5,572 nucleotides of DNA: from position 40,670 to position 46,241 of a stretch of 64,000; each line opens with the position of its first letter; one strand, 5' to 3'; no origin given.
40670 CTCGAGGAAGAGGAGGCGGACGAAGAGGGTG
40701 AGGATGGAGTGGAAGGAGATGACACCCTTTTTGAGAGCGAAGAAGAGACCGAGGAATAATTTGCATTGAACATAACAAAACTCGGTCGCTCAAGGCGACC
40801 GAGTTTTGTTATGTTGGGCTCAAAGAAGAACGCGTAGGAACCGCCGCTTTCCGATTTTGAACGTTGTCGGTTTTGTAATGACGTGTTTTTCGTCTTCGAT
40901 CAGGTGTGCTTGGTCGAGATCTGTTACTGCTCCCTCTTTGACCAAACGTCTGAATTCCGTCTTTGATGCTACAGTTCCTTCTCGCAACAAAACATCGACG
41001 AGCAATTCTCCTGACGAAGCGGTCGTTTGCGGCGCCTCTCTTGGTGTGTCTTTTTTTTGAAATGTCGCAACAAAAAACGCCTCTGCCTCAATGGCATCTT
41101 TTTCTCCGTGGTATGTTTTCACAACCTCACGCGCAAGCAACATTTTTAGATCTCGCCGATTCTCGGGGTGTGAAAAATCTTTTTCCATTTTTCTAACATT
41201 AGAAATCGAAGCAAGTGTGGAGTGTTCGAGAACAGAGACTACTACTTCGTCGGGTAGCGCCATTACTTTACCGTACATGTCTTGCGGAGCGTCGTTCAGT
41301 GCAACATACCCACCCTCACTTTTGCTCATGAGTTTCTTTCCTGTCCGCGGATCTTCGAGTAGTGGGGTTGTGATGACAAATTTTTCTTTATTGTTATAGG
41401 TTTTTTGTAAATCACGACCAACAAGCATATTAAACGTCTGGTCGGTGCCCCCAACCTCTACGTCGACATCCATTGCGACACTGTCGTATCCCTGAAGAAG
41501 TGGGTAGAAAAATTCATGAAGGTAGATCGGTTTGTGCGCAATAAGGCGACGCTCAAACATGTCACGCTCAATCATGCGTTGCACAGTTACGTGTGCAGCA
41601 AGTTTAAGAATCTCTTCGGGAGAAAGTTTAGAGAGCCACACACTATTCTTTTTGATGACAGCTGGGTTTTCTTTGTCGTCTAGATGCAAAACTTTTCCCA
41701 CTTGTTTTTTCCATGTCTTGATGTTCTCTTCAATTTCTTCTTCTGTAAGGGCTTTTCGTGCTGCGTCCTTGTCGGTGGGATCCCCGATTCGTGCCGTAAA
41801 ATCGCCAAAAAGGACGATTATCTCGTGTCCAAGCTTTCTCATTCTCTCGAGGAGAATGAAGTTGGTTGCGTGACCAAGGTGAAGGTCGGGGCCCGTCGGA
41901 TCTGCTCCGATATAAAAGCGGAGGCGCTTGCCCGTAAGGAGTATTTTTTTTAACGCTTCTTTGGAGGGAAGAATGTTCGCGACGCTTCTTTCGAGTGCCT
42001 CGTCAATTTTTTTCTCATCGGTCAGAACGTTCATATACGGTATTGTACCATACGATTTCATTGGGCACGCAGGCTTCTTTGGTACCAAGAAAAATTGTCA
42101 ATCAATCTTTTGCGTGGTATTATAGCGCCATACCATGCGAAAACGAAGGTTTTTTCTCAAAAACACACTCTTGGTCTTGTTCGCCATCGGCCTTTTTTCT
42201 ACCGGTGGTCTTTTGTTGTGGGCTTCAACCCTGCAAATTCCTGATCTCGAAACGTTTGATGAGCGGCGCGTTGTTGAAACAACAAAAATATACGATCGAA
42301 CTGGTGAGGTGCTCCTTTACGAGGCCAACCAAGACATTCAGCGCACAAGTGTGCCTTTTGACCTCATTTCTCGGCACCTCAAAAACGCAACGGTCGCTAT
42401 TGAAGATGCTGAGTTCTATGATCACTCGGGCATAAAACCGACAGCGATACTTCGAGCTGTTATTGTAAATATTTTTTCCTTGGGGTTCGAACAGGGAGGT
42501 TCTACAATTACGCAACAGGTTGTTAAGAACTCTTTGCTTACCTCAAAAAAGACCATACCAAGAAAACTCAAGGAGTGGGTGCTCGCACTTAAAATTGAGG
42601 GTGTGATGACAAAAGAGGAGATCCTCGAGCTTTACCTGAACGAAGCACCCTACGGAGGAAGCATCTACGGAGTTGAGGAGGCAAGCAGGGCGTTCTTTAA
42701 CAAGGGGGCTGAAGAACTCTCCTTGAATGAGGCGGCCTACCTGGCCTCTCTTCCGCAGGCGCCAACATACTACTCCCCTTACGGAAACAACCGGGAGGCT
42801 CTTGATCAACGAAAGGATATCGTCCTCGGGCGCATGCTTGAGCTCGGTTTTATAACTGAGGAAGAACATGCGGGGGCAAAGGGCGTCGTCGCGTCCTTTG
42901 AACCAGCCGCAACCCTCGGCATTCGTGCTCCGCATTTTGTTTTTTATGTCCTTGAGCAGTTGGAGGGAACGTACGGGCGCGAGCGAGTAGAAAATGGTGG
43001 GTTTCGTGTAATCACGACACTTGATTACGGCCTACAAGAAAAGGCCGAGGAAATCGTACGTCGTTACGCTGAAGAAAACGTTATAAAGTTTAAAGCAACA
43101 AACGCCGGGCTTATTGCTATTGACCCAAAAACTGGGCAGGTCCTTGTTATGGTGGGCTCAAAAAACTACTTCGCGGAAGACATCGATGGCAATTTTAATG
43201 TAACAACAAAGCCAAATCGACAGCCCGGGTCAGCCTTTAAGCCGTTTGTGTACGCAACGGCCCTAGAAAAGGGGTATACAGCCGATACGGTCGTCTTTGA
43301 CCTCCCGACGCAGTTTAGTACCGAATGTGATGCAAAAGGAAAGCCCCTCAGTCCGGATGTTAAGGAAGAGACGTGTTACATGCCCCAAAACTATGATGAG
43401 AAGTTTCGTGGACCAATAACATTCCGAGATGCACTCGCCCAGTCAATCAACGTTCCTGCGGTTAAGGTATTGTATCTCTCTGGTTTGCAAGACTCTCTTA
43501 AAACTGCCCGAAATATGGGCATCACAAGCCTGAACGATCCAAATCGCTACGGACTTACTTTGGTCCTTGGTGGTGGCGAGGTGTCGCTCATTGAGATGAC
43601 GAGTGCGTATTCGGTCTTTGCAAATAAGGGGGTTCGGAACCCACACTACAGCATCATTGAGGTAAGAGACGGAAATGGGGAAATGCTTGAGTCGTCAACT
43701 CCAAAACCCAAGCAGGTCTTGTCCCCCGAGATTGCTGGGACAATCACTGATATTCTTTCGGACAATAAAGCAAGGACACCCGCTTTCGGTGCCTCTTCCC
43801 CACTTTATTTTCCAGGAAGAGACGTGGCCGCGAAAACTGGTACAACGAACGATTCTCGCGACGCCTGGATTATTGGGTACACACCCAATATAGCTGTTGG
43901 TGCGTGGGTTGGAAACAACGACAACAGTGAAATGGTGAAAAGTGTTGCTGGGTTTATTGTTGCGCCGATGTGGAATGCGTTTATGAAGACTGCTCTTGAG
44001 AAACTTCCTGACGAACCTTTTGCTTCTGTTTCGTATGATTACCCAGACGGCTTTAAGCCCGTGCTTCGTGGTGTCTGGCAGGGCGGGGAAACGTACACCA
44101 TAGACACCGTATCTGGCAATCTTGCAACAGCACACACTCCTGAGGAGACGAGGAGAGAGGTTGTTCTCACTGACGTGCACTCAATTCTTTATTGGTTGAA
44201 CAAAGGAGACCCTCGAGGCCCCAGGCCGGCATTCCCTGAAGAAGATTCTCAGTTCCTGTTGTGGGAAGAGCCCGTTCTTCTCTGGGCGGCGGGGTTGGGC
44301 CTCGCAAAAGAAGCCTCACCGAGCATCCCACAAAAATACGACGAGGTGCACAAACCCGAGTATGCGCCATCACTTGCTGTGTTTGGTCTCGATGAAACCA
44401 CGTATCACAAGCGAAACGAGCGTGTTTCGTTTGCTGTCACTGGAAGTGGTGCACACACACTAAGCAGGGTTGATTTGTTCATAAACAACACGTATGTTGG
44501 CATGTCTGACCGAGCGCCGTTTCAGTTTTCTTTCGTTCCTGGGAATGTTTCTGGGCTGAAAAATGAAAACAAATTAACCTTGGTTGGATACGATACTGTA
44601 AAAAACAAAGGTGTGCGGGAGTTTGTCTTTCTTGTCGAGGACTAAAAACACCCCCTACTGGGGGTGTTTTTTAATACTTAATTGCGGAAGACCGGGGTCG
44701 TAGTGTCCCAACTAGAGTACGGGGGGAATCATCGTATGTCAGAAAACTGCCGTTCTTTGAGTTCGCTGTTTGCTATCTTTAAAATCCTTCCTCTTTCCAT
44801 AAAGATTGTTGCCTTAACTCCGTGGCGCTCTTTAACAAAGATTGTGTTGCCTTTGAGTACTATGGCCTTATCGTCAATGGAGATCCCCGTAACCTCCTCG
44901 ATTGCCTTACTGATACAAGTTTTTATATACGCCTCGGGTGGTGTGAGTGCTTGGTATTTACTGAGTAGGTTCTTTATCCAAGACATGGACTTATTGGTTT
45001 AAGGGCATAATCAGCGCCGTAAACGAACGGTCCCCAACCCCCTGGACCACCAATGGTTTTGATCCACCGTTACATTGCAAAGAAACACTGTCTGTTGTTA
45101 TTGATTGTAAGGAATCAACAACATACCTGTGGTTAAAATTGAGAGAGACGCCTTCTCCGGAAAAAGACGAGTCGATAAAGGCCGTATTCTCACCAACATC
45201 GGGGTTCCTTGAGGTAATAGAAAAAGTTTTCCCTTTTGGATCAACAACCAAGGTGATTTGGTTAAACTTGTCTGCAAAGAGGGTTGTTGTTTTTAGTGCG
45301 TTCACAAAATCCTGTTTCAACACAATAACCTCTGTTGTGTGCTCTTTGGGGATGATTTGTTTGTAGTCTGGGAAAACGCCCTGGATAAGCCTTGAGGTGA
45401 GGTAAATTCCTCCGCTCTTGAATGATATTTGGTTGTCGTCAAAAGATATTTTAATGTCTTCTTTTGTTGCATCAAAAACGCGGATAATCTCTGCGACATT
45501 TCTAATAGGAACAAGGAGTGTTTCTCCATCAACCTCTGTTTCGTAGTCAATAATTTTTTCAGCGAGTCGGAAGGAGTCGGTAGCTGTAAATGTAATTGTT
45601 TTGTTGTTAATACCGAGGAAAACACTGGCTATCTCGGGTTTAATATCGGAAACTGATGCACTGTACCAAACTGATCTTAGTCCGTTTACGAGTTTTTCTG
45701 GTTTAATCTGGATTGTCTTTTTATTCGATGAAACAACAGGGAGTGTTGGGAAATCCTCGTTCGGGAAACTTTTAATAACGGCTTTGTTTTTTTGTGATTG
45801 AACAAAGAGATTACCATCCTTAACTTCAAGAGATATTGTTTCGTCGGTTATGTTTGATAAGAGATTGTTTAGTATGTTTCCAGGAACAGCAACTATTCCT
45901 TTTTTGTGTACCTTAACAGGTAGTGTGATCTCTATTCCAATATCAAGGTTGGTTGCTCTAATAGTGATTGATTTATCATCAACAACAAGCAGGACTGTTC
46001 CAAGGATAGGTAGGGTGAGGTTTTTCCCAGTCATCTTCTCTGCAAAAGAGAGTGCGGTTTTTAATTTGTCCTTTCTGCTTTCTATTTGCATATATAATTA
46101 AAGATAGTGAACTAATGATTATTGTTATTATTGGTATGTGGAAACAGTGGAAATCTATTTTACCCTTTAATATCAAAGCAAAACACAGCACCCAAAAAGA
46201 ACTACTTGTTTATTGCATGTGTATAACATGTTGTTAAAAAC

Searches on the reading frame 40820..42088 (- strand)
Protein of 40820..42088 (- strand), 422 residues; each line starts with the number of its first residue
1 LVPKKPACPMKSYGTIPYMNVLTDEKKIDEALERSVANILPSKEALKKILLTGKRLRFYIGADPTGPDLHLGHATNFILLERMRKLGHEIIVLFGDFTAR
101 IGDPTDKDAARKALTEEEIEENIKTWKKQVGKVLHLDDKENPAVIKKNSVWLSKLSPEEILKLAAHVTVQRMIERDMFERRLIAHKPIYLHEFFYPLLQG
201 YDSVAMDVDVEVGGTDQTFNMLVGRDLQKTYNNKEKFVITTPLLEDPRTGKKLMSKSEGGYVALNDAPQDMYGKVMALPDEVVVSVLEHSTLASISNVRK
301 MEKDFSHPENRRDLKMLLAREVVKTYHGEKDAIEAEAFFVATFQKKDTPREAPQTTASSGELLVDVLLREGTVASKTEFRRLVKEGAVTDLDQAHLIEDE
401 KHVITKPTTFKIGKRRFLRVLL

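Call 41: search_protein_families(library=pfam, proteins=[window:40820-42088:-], max_evalue=0.00001)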
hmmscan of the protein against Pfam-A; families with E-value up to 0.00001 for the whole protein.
window:40820-42088:- (422 aa): 1 family
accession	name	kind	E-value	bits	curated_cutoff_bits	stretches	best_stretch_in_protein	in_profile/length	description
PF00579.31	tRNA-synt_1b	-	2.8e-64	217.7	21.1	1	54-344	4-292/292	tRNA synthetases class I (W and Y)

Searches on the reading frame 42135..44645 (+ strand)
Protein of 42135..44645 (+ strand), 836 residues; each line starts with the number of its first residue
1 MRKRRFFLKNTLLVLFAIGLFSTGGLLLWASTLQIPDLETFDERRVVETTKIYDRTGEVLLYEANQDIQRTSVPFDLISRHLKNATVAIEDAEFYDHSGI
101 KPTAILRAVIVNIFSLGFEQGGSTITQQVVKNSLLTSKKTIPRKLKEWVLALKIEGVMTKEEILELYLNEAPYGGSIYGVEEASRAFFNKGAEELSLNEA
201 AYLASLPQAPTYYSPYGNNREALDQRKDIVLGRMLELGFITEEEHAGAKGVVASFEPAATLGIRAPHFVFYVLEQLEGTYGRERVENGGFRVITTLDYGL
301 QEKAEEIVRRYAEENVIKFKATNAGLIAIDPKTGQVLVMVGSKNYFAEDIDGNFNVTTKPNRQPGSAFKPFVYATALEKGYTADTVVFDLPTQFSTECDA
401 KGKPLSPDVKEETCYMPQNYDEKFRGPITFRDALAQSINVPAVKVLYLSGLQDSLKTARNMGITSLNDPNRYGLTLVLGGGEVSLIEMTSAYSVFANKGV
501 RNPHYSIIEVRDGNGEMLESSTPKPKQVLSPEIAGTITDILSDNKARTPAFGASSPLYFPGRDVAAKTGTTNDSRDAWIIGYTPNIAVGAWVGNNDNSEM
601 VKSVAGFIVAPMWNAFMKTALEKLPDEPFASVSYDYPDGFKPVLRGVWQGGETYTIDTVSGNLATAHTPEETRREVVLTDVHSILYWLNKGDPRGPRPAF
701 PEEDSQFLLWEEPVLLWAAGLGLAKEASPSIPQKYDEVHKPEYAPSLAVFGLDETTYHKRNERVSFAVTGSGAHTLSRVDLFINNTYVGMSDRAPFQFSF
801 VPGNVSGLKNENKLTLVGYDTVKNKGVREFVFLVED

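Call 41: search_protein_families(library=pfam, proteins=[window:42135-44645:+], max_evalue=0.00001)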
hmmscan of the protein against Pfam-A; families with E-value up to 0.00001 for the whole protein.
window:42135-44645:+ (836 aa): 2 families
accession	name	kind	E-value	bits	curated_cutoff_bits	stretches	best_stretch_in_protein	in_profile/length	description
PF00912.28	Transgly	-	5e-60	202.4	27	1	62-234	6-177/178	Transglycosylase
PF00905.27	Transpeptidase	-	9.7e-26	91.1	22.1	1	326-610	3-291/299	Penicillin binding protein transpeptidase domain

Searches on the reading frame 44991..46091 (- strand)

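Call 41: search_protein_families(library=pfam, proteins=[window:44991-46091:-], max_evalue=0.00001)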
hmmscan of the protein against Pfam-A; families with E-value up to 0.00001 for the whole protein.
window:44991-46091:- (366 aa): 3 families
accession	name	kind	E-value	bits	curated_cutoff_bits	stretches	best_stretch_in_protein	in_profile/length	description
PF02768.20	DNA_pol3_beta_3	-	2.8e-23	82.4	27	1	244-364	1-120/121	DNA polymerase III beta subunit, C-terminal domain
PF00712.24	DNA_pol3_beta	-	3.4e-23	82.5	24.4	2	1-118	1-120/120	DNA polymerase III beta subunit, N-terminal domain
PF02767.21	DNA_pol3_beta_2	-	9.7e-22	77.9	27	1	128-242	1-116/116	DNA polymerase III beta subunit, central domain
